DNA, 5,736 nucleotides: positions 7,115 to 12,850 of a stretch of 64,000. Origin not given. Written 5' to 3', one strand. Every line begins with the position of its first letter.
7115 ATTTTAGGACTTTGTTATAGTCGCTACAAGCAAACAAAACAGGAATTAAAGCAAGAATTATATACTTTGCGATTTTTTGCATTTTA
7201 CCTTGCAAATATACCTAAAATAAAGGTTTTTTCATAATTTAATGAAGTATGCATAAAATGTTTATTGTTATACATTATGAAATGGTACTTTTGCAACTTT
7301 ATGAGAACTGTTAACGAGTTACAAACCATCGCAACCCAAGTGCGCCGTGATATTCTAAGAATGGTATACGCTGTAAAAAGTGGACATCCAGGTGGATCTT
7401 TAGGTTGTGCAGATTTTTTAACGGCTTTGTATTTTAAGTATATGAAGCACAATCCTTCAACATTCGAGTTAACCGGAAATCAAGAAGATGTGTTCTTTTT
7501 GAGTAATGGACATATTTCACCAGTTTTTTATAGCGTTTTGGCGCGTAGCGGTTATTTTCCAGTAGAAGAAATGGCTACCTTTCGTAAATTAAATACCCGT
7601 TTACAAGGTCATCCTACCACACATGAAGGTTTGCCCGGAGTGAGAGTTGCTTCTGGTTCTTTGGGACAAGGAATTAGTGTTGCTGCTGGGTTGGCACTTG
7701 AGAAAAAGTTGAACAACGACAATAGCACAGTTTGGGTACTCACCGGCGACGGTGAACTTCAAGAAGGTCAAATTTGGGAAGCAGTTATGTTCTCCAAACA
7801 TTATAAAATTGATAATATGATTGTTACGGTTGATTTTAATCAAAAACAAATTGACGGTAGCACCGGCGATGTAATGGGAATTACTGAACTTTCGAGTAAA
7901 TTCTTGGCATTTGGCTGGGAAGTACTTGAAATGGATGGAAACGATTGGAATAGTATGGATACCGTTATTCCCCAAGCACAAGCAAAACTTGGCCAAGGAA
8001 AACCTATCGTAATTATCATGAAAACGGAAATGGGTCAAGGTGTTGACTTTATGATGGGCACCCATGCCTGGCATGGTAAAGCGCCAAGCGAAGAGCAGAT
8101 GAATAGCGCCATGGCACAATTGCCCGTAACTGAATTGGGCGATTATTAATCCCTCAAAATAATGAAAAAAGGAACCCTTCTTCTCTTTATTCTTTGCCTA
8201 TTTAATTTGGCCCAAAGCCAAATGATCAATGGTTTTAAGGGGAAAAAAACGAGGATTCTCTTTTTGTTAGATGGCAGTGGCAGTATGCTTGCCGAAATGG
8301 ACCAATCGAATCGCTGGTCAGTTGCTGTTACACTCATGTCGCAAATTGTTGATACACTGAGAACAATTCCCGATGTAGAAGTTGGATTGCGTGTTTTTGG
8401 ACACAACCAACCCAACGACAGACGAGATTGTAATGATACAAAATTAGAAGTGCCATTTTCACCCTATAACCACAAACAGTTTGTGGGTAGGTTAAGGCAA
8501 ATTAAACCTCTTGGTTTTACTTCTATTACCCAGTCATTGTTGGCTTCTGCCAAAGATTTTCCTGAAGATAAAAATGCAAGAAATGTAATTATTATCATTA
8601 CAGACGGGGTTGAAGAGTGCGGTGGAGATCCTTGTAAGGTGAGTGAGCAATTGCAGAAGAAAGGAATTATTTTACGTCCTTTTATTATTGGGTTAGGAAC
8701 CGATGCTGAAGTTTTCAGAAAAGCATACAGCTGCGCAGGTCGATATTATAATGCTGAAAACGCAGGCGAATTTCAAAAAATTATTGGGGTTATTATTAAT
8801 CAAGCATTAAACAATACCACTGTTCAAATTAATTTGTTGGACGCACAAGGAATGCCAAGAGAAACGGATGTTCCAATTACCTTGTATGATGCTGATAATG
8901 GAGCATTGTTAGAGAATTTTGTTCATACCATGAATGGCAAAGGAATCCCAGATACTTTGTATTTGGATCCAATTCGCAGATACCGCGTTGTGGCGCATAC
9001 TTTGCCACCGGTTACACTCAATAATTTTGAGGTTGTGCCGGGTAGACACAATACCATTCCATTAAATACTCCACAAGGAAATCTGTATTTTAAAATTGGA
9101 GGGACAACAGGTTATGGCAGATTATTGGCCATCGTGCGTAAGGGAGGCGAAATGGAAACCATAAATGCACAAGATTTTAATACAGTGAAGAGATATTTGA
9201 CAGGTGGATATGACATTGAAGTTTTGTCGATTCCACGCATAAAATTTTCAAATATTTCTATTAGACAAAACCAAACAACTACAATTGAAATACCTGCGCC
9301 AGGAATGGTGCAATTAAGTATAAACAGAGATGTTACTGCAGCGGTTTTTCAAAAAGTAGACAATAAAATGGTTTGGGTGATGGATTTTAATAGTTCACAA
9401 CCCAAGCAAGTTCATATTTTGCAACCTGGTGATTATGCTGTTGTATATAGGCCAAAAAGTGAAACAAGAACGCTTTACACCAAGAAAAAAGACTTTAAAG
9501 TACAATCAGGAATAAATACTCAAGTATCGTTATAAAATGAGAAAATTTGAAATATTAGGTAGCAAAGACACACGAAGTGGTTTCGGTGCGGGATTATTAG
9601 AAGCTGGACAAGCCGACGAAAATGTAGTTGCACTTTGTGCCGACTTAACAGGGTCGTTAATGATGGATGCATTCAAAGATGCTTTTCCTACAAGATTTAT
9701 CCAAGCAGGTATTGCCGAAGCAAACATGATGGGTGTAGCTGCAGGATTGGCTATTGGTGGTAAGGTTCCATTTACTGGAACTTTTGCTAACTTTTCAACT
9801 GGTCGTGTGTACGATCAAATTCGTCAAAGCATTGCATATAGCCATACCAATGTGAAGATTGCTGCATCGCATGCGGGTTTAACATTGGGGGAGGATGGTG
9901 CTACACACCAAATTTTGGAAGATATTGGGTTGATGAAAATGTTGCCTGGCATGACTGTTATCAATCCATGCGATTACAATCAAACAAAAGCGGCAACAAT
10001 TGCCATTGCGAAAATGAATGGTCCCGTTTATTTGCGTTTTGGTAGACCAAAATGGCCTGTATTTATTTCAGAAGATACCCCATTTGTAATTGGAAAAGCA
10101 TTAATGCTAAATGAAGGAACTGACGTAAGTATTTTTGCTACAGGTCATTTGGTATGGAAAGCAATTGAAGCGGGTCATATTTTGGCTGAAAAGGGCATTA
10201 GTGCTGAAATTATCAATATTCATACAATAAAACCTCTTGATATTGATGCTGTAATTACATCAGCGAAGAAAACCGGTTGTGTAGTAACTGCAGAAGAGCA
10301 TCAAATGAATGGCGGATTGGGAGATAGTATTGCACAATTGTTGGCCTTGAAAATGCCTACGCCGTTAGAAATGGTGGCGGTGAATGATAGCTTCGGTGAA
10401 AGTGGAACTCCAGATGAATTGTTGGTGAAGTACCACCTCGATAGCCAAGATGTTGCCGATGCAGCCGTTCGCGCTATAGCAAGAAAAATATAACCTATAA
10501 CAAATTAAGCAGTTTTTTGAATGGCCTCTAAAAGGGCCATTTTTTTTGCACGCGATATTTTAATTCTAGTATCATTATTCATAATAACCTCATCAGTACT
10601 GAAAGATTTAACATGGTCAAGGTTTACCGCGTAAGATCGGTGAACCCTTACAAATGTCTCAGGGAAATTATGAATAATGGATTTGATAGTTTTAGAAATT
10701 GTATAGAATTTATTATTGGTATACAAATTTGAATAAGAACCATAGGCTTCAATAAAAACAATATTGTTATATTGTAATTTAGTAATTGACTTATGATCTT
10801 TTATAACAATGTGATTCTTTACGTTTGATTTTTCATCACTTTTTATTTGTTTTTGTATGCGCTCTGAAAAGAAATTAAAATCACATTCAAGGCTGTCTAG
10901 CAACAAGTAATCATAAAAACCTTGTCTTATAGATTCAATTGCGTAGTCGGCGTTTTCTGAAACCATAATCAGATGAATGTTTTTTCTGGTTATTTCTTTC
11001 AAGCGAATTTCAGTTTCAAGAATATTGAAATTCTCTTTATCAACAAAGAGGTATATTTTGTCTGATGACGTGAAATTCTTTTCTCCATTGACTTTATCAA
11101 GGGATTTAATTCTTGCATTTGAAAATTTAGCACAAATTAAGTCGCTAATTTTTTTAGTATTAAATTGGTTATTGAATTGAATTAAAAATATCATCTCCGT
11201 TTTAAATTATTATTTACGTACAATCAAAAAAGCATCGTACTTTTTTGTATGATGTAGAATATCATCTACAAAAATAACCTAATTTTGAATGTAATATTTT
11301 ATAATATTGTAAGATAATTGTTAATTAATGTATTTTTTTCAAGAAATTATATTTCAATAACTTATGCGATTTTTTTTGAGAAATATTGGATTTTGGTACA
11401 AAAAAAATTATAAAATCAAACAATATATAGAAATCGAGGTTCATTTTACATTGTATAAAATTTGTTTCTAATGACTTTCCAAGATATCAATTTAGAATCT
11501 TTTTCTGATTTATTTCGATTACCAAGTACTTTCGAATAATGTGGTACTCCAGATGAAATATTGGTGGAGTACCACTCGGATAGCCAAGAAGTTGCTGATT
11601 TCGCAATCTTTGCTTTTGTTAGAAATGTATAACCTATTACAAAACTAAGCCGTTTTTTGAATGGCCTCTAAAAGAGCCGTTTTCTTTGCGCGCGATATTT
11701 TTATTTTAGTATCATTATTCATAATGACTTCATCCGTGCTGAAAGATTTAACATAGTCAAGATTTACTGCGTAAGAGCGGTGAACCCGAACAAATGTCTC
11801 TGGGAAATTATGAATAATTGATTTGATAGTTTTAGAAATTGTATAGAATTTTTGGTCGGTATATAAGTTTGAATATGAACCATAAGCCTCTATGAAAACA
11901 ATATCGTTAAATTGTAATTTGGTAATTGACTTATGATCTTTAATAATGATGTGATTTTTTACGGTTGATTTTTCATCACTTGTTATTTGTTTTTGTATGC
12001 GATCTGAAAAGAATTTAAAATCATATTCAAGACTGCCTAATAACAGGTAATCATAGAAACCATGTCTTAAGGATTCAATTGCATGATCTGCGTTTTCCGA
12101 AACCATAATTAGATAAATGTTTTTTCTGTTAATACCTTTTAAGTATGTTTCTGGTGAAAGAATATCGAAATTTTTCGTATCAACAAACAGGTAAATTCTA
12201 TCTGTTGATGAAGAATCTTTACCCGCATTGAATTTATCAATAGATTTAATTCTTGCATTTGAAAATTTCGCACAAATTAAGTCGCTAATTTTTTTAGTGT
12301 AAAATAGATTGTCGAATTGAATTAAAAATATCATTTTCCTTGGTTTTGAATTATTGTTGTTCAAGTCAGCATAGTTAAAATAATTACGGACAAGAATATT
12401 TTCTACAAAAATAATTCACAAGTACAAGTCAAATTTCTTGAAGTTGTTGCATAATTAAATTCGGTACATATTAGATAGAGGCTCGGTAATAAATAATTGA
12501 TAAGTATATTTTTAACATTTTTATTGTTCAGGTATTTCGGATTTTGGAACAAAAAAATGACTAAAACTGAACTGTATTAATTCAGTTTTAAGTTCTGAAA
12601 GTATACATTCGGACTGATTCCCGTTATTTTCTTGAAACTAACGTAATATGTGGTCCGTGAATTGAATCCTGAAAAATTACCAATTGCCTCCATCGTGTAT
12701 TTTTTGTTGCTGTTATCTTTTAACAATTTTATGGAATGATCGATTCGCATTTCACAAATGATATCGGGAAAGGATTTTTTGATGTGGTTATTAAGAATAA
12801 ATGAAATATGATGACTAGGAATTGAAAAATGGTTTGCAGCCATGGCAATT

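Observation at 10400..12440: Tandem segmental duplication (about 1.1-kb unit) carrying a LytTR regulator and a copy of the transketolase 3' end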

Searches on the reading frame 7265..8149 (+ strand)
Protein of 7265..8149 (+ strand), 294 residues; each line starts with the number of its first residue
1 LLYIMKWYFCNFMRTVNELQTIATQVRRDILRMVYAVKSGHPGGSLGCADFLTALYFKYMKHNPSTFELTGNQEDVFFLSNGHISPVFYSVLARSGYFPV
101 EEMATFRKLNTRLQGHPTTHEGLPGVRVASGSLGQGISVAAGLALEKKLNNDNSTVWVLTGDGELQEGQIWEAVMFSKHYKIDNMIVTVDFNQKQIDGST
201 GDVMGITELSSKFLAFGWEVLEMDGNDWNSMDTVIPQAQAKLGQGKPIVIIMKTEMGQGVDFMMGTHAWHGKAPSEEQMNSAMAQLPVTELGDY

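Call 6: search_protein_families(library=pfam, proteins=[window:7265-8149:+], max_evalue=0.01)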
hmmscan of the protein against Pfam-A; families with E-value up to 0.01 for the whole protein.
window:7265-8149:+ (294 aa): 5 families
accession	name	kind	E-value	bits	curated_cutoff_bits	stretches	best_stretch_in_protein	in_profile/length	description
PF00456.26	Transketolase_N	-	3.1e-48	164.9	22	1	23-284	6-273/334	Transketolase, thiamine diphosphate binding domain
PF13292.11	DXP_synthase_N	-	2.4e-11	43.9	21.2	1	16-203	15-182/274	1-deoxy-D-xylulose-5-phosphate synthase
PF00676.26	E1_dh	-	1.8e-08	34.2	22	1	127-250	97-220/300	Dehydrogenase E1 component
PF02775.26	TPP_enzyme_C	-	0.00066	19.9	21.9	1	130-186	27-77/151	Thiamine pyrophosphate enzyme, C-terminal TPP binding domain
PF09364.15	XFP_N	-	0.0063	15.8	23.7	0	123-235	132-244/364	XFP N-terminal domain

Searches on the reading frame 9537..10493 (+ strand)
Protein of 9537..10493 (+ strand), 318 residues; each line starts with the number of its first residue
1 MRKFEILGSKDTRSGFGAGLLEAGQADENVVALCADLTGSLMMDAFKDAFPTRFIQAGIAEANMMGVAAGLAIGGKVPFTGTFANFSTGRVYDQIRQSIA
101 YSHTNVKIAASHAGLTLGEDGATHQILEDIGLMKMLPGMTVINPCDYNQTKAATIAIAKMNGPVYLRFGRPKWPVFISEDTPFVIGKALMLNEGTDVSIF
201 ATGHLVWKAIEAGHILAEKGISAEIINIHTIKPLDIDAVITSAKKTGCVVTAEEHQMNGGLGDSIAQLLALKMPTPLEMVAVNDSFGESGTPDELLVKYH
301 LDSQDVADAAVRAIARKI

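Call 6: search_protein_families(library=pfam, proteins=[window:9537-10493:+], max_evalue=0.01)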
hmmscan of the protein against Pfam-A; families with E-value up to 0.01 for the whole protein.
window:9537-10493:+ (318 aa): 3 families
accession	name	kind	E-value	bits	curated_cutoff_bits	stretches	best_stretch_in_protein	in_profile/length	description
PF02779.29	Transket_pyr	-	1.3e-41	142.6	27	1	10-172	3-171/174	Transketolase, pyrimidine binding domain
PF02780.25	Transketolase_C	-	1.8e-28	99.3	25.9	1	186-306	1-124/124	Transketolase, C-terminal domain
PF22613.1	Transketolase_C_1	-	0.0012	19.5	27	1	194-241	11-55/113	Transketolase-like TK C-terminal domain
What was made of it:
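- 9537..10493 (+): tktC: transketolase C-terminal subunit gene (318 aa), the source of the duplicated 3' end. Pfam Transket_pyr (E = 1e-41) and Transketolase_C (E = 2e-28) in call 6.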

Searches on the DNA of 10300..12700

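Call 48: search_rna_families(source=window, start=10300, end=12700, threshold=evalue, max_evalue=1)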
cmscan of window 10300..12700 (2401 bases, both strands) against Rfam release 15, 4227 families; matches with E-value up to 1: 2.
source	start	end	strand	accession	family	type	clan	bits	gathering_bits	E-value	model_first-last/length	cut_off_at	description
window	10491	10568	-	RF02390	sau-41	Gene; sRNA;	-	27.6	80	0.16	1-156/156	no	Staphylococcus sRNA sau-41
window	10497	10543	-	RF00032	Histone3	Cis-reg;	-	20.2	34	0.026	1-46/46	no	Histone 3' UTR stem-loop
